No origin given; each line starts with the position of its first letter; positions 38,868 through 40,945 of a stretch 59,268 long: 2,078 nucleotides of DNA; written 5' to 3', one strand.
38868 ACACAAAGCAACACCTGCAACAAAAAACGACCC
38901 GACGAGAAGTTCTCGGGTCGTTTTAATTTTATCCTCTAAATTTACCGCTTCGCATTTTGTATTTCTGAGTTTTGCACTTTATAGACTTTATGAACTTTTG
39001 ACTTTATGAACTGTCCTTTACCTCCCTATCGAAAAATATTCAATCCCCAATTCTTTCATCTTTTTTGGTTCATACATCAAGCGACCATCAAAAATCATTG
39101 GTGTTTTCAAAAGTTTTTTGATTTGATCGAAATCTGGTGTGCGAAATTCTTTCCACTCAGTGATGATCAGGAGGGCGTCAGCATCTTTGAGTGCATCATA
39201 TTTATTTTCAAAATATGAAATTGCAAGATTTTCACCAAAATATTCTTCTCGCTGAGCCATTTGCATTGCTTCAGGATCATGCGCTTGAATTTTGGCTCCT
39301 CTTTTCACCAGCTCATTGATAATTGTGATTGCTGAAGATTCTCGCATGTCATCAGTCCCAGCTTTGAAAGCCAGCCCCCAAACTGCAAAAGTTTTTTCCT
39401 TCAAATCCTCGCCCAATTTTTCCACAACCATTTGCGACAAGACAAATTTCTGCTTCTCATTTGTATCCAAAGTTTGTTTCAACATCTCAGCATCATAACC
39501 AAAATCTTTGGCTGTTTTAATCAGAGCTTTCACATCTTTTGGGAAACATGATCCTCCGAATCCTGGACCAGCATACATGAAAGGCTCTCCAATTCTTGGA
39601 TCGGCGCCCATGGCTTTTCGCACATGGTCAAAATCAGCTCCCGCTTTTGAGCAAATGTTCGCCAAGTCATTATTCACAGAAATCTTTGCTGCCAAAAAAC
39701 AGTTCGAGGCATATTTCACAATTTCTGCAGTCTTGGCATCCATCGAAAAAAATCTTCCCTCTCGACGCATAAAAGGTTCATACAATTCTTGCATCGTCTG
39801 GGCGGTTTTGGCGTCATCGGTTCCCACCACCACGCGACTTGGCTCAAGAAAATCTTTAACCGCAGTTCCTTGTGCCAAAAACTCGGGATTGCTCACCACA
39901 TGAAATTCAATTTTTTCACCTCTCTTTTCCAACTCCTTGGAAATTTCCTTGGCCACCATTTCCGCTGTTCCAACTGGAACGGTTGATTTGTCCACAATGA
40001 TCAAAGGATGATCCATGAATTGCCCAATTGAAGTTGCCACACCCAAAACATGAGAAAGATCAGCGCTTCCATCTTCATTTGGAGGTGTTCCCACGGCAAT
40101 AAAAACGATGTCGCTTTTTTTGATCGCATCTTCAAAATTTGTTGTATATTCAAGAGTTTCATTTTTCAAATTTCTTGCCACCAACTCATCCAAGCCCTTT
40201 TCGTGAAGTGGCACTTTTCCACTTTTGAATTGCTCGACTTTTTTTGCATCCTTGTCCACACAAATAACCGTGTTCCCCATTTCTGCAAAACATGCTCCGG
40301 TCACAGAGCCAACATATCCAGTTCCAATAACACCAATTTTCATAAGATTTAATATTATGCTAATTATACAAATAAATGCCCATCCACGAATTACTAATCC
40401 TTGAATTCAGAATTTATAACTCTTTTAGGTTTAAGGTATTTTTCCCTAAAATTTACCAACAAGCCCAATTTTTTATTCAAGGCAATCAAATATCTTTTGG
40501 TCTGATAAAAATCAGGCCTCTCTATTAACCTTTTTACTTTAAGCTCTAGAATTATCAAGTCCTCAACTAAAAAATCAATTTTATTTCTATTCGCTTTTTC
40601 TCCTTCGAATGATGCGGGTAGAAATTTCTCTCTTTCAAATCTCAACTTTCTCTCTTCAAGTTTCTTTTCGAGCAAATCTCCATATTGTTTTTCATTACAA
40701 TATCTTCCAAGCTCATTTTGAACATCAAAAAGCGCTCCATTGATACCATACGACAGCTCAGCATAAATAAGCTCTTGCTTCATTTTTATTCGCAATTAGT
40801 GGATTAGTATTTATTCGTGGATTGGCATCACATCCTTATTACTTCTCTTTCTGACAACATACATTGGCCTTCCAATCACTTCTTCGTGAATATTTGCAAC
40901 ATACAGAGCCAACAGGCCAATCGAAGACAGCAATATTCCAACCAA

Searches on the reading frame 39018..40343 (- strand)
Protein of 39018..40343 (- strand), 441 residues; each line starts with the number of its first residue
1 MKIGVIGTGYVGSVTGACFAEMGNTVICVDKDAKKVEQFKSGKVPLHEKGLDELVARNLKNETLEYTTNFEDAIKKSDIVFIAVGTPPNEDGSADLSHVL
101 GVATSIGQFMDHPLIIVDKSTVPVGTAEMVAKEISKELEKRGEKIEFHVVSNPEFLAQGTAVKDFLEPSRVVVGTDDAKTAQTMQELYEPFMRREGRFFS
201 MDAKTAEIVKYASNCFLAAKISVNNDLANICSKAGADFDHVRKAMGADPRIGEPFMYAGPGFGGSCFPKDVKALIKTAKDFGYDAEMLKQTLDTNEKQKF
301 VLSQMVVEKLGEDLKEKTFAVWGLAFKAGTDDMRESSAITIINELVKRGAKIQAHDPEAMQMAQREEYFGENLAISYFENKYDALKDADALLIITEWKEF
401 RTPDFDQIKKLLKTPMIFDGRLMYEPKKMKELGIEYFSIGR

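Call 83: search_protein_families(library=pfam, proteins=[window:39018-40343:-], max_evalue=0.0001)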
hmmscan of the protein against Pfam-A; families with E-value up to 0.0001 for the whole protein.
window:39018-40343:- (441 aa): 7 families
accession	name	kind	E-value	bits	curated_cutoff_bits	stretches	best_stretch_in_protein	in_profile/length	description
PF03721.20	UDPG_MGDP_dh_N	-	5.7e-64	215.6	27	1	1-187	1-187/187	UDP-glucose/GDP-mannose dehydrogenase family, NAD binding domain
PF03720.21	UDPG_MGDP_dh_C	-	3.5e-36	124.1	30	1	320-425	1-102/103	UDP-glucose/GDP-mannose dehydrogenase family, UDP binding domain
PF00984.24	UDPG_MGDP_dh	-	2e-35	121.2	25.4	1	204-296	1-93/94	UDP-glucose/GDP-mannose dehydrogenase family, central domain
PF02558.23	ApbA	-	1.1e-07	32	22.2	1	3-106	1-96/150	Ketopantoate reductase PanE/ApbA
PF03807.23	F420_oxidored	-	3.2e-07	31.3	21.6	0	2-85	1-68/94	NADP oxidoreductase coenzyme F420-dependent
PF03446.21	NAD_binding_2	-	2.9e-06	27.8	21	1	2-136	1-109/161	NAD binding domain of 6-phosphogluconate dehydrogenase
PF01210.29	NAD_Gly3P_dh_N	-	3.5e-05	24.3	23.1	0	2-99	1-92/158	NAD-dependent glycerol-3-phosphate dehydrogenase N-terminus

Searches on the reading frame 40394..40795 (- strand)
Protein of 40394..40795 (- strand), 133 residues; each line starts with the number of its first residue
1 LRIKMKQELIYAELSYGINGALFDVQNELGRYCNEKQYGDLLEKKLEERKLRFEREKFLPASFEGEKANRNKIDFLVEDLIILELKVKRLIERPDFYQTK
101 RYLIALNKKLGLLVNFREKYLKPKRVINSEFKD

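Call 83: search_protein_families(library=pfam, proteins=[window:40394-40795:-], max_evalue=0.0001)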
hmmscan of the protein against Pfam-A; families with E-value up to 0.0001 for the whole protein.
window:40394-40795:- (133 aa): 1 family
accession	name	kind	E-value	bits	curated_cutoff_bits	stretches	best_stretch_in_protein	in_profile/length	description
PF13366.12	PDDEXK_3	-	1.2e-23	84.2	22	1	13-122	2-111/117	PD-(D/E)XK nuclease superfamily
